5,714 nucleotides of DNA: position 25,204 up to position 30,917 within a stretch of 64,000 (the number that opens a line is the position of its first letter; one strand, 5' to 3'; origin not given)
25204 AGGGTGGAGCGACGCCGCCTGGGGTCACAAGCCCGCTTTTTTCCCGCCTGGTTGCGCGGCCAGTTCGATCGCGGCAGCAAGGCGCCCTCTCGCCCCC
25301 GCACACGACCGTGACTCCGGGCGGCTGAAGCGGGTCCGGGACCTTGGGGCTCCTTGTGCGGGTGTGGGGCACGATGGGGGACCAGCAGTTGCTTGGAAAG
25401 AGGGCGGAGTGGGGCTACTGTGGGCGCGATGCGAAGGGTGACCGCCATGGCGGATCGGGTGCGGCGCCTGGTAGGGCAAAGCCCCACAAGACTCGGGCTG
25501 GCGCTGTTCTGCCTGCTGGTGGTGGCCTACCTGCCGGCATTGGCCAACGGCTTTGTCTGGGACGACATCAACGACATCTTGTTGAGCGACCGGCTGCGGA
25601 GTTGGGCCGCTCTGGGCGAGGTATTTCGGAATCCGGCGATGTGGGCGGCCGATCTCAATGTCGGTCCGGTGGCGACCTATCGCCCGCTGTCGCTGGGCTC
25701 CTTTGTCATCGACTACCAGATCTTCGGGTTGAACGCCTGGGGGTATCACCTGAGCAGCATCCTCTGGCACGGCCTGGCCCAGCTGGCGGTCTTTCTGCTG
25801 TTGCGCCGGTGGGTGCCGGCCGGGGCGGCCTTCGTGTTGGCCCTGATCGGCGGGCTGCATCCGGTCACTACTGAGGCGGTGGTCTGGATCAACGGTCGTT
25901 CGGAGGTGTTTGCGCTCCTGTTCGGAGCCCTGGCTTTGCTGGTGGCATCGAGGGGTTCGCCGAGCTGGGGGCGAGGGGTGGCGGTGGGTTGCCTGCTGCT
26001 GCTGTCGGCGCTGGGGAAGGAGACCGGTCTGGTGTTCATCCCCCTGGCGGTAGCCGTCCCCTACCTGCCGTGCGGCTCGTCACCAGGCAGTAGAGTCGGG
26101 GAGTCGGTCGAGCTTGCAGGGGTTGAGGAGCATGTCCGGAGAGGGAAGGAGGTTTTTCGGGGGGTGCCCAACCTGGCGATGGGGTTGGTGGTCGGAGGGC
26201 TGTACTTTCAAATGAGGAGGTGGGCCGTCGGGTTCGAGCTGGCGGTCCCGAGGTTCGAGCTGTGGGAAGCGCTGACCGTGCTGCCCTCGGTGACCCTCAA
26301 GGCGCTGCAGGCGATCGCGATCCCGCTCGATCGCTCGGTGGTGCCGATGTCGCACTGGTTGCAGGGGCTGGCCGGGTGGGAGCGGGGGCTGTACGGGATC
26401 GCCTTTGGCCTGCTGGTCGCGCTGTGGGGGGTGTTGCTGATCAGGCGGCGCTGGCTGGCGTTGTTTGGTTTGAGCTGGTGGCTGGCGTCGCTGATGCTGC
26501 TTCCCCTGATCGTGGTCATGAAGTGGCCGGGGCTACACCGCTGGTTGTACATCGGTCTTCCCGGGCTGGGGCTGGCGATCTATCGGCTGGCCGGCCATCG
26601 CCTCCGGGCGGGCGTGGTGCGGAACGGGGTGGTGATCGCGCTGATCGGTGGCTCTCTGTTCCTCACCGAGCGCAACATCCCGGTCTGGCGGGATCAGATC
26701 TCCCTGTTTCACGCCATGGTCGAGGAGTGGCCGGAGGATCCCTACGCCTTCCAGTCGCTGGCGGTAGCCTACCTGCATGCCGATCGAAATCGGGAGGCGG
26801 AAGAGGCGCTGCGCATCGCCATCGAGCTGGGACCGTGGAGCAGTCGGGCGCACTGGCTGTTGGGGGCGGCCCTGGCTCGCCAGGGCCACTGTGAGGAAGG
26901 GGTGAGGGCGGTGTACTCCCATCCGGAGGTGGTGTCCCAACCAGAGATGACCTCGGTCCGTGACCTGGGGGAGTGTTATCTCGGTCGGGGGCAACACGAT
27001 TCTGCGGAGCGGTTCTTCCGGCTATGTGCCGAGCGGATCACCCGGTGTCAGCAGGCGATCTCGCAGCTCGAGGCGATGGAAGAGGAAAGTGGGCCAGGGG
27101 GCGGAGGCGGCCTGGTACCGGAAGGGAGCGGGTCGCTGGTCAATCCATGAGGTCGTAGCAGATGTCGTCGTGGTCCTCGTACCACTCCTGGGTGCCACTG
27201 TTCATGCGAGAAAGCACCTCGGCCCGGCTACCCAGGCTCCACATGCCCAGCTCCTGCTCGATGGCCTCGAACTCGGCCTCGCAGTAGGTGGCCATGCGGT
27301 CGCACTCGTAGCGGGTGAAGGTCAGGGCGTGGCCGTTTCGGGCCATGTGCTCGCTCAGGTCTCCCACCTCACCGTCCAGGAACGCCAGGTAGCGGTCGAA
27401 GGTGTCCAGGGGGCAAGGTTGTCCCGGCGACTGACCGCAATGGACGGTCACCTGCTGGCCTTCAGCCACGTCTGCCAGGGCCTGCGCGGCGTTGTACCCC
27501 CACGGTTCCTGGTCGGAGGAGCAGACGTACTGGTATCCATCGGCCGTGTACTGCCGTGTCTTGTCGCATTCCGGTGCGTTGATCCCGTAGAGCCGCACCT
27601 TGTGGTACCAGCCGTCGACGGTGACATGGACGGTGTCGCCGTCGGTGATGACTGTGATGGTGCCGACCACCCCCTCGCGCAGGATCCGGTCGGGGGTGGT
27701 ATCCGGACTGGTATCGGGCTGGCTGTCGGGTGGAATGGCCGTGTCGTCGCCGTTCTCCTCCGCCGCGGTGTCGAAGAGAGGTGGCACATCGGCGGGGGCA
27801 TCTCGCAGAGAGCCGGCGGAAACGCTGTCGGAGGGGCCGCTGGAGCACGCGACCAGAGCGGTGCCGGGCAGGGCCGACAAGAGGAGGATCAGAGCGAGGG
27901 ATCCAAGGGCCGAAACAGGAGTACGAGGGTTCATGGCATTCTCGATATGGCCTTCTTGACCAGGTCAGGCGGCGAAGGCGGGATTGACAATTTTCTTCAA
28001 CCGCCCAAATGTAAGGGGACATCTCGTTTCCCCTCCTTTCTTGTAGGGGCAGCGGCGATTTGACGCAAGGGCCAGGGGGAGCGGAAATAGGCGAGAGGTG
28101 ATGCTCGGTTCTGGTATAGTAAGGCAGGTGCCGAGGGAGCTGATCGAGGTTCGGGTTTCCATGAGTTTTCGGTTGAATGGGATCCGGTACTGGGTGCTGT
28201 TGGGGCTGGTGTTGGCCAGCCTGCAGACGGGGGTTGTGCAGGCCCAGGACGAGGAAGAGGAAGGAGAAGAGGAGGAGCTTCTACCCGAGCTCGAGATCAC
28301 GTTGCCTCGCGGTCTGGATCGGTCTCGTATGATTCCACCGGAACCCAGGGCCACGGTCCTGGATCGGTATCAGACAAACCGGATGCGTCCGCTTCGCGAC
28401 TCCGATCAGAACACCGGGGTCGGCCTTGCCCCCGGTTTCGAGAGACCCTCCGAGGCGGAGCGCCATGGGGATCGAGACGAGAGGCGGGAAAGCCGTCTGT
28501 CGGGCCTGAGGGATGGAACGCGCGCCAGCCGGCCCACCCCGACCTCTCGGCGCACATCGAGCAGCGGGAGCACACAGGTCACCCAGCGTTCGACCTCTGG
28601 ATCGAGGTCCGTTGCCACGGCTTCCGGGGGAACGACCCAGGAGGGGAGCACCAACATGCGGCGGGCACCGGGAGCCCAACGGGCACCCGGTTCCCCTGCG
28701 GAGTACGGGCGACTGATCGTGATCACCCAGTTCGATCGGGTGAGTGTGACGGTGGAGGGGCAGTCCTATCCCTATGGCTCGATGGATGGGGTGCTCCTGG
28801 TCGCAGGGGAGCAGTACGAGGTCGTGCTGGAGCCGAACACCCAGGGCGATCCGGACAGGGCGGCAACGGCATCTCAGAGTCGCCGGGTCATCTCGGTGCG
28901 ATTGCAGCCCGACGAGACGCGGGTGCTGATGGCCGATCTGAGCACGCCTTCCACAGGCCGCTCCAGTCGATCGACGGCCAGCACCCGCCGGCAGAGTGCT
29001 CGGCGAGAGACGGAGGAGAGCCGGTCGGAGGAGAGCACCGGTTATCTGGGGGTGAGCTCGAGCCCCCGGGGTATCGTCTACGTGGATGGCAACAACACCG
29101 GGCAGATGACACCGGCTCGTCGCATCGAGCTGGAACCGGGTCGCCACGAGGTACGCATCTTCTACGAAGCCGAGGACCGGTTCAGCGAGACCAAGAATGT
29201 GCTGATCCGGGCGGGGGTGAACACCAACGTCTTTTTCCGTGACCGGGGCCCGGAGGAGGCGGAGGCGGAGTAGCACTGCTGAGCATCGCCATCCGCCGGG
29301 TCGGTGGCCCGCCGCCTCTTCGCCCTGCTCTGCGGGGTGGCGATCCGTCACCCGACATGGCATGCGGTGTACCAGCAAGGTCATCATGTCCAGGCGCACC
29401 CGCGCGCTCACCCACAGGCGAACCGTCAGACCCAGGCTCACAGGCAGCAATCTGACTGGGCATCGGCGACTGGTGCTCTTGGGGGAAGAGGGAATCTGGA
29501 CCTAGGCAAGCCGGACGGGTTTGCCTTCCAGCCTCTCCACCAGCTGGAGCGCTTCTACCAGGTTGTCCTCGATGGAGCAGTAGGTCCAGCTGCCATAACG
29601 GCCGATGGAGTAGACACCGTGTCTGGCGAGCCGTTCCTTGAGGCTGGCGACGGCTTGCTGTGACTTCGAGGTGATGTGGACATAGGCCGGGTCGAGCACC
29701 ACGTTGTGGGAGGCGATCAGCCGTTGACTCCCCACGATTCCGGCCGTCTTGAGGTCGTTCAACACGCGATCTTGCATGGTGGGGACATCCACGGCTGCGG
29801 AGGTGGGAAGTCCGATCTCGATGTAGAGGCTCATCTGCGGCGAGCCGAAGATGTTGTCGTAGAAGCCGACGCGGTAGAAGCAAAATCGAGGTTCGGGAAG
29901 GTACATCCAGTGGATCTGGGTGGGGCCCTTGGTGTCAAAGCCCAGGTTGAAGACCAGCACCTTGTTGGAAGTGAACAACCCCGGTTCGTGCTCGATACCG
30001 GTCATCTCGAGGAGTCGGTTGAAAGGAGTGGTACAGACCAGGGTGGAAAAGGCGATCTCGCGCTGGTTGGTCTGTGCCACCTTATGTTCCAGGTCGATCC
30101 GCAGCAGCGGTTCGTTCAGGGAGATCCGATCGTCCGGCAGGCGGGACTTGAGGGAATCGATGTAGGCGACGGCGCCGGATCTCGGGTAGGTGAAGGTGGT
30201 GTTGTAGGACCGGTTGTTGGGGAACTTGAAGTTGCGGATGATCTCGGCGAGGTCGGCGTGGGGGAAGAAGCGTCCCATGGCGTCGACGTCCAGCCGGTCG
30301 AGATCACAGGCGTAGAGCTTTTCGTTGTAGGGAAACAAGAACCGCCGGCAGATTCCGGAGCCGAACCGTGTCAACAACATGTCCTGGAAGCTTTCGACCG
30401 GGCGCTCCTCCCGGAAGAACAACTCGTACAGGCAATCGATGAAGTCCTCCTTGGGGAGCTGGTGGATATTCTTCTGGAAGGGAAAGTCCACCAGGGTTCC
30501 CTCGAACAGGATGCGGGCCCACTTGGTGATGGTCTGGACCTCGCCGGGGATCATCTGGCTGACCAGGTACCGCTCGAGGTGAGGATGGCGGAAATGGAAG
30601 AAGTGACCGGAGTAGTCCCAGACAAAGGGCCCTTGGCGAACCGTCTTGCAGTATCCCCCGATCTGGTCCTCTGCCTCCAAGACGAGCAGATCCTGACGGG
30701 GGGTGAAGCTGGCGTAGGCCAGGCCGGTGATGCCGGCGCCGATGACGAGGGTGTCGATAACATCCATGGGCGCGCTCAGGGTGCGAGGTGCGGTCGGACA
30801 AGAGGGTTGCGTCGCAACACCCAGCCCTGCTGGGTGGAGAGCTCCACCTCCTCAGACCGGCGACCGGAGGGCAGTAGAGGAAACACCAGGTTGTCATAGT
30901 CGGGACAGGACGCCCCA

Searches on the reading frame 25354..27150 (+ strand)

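Call 9: search_protein_families(library=pfam, proteins=[window:25354-27150:+], max_evalue=0.001)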
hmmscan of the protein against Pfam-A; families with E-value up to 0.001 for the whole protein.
window:25354-27150:+ (598 aa): 7 families
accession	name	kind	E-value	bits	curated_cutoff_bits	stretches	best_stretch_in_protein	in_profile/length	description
PF14559.12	TPR_19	-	6.9e-06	26.7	25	0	449-494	11-56/68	Tetratricopeptide repeat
PF13432.12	TPR_16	-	1.5e-05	25.8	32.7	0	469-512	3-46/65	Tetratricopeptide repeat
PF13231.12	PMT_2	-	5.4e-05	23.9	26.1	1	121-237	14-128/160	Dolichyl-phosphate-mannose-protein mannosyltransferase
PF13428.12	TPR_14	-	0.0001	23.1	23.5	0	467-504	5-42/44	Tetratricopeptide repeat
PF07719.23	TPR_2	-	0.00031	21.1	27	0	464-494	2-32/34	Tetratricopeptide repeat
PF13424.12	TPR_12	-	0.00065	20.3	30.1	0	536-558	49-71/77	Tetratricopeptide repeat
PF00515.34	TPR_1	-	0.00075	19.7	27.8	0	464-494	2-32/34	Tetratricopeptide repeat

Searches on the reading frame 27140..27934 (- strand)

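Call 9: search_protein_families(library=pfam, proteins=[window:27140-27934:-], max_evalue=0.001)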
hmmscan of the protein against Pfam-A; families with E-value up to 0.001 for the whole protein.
window:27140-27934:- (264 aa): 1 family
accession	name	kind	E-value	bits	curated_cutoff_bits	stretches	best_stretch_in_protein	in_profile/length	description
PF00565.23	SNase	-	1.5e-11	45.1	21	1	112-233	1-106/107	Staphylococcal nuclease homologue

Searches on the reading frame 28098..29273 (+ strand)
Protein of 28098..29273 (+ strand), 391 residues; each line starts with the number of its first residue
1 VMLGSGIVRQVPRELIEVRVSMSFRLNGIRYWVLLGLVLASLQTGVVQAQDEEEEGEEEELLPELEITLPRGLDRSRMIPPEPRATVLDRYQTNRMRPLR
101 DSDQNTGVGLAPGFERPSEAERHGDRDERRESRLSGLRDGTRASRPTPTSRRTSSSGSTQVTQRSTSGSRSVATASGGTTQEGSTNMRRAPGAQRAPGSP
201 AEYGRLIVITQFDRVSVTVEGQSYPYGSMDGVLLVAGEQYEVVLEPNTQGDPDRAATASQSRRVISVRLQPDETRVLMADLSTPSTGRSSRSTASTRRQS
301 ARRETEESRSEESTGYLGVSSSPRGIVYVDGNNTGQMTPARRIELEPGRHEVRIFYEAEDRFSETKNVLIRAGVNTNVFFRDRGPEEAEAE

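Call 13: search_protein_families(library=pfam, proteins=[window:28098-29273:+], max_evalue=0.001)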
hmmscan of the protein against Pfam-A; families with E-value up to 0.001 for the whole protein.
window:28098-29273:+ (391 aa): 1 family
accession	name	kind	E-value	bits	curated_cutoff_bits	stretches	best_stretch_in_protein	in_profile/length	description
PF08308.17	PEGA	-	5.2e-06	26.7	20.8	1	316-357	3-44/71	PEGA domain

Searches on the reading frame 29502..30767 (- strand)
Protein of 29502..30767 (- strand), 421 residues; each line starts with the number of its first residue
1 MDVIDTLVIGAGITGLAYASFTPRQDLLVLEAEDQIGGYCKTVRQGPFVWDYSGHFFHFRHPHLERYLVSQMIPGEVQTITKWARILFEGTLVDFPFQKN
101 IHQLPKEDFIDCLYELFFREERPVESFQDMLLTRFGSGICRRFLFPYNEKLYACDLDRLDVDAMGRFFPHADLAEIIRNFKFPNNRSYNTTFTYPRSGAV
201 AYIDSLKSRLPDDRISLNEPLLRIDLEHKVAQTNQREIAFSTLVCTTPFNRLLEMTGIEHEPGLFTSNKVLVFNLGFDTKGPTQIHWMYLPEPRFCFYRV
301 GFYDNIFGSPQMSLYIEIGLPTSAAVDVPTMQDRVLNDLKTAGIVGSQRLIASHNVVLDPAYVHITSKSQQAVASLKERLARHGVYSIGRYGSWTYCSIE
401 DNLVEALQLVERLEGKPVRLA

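Call 13: search_protein_families(library=pfam, proteins=[window:29502-30767:-], max_evalue=0.001)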
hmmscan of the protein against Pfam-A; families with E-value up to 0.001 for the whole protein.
window:29502-30767:- (421 aa): 2 families
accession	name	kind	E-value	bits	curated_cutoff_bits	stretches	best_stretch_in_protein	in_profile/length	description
PF01593.30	Amino_oxidase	-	7.9e-12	45.6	19.8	1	25-281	15-295/443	Flavin containing amine oxidoreductase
PF13450.12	NAD_binding_8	-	3.6e-10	40.4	21.9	1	8-68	1-65/68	NAD(P)-binding Rossmann-like domain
